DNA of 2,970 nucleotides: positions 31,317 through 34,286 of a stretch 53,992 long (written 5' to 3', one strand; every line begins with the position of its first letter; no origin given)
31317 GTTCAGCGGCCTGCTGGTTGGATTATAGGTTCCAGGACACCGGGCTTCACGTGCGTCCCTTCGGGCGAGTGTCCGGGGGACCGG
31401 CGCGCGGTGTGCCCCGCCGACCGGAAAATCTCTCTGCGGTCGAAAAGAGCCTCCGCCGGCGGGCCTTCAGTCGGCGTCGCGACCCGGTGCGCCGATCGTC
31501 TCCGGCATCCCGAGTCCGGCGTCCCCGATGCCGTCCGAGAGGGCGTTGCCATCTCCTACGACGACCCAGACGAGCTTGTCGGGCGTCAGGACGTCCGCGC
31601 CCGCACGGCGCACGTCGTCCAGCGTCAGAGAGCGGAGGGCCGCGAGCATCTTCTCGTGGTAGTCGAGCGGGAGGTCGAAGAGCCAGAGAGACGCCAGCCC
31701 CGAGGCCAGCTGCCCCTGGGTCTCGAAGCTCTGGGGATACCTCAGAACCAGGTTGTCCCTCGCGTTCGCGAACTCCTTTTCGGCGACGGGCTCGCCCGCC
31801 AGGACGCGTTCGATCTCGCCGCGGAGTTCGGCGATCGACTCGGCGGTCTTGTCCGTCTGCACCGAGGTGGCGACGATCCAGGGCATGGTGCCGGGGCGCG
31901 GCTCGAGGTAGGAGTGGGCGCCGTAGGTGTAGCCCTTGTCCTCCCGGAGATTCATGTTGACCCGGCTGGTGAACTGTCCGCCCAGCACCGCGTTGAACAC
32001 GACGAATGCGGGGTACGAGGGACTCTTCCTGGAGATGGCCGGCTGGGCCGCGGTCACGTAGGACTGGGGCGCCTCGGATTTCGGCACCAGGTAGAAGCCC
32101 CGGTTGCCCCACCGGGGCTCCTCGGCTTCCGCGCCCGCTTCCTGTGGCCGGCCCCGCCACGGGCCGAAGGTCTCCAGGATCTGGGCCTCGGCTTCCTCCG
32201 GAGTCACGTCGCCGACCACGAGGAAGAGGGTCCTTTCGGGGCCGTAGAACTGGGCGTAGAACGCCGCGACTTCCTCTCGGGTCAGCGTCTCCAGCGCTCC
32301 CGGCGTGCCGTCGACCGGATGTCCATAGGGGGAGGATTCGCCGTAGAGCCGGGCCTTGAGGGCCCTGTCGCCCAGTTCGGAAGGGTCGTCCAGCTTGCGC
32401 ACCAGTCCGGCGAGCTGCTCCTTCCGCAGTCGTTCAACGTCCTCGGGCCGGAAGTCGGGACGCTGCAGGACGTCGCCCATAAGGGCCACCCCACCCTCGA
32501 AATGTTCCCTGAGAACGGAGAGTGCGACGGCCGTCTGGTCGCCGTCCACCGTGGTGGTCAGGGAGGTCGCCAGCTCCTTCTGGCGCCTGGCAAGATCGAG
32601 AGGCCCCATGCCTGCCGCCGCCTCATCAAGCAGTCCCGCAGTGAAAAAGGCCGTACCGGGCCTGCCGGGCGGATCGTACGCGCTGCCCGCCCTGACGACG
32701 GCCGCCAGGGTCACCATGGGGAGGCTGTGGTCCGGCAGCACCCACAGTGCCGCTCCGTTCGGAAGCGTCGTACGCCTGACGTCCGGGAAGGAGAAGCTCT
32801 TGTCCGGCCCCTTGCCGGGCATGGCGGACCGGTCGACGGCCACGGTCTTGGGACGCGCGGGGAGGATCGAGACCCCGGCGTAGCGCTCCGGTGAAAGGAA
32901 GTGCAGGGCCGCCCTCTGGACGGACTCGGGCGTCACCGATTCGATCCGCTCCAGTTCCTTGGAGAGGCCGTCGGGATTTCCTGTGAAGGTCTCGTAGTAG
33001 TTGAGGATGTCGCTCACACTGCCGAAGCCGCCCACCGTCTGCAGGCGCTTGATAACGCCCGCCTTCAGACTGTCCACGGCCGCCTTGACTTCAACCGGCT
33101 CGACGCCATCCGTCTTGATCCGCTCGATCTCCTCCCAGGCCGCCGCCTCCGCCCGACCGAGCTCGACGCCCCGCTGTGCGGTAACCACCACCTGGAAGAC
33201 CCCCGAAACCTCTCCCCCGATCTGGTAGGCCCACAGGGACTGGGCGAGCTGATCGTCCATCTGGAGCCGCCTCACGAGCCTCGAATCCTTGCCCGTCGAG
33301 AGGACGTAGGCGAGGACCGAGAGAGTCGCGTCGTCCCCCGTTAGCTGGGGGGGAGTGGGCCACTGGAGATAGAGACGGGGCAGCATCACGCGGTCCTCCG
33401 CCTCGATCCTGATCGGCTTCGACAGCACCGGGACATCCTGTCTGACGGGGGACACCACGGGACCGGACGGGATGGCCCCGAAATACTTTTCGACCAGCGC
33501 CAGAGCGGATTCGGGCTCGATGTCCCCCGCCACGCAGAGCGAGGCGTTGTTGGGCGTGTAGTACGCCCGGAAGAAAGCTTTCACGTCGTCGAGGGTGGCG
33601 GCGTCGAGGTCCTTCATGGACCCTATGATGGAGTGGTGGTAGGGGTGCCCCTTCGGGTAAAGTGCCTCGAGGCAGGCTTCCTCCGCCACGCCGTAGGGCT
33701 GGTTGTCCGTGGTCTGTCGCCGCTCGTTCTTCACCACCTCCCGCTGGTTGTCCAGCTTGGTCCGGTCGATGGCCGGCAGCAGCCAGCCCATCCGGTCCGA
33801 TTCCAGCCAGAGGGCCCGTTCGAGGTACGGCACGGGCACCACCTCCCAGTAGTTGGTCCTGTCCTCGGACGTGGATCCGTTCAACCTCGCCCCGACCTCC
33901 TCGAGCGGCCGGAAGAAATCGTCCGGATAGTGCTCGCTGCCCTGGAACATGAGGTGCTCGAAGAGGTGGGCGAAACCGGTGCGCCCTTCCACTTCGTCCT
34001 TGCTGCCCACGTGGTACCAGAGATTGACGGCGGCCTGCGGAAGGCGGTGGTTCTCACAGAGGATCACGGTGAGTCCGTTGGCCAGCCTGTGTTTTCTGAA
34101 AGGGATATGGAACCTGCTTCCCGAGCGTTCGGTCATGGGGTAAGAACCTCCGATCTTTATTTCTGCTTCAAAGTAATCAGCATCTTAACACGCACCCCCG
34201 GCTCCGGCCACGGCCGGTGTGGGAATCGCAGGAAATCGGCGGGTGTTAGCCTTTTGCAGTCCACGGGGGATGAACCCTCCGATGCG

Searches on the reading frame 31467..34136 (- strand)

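Call 52: search_protein_families(library=pfam, proteins=[window:31467-34136:-], max_evalue=0.00001)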
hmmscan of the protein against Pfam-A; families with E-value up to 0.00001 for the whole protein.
window:31467-34136:- (889 aa): 2 families
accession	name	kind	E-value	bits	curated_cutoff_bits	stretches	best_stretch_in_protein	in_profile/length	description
PF05193.26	Peptidase_M16_C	-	1e-66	224.7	23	2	180-357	2-181/181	Peptidase M16 inactive domain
PF00675.25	Peptidase_M16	-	1.8e-29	103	22.3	2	24-161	2-137/149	Insulinase (Peptidase family M16)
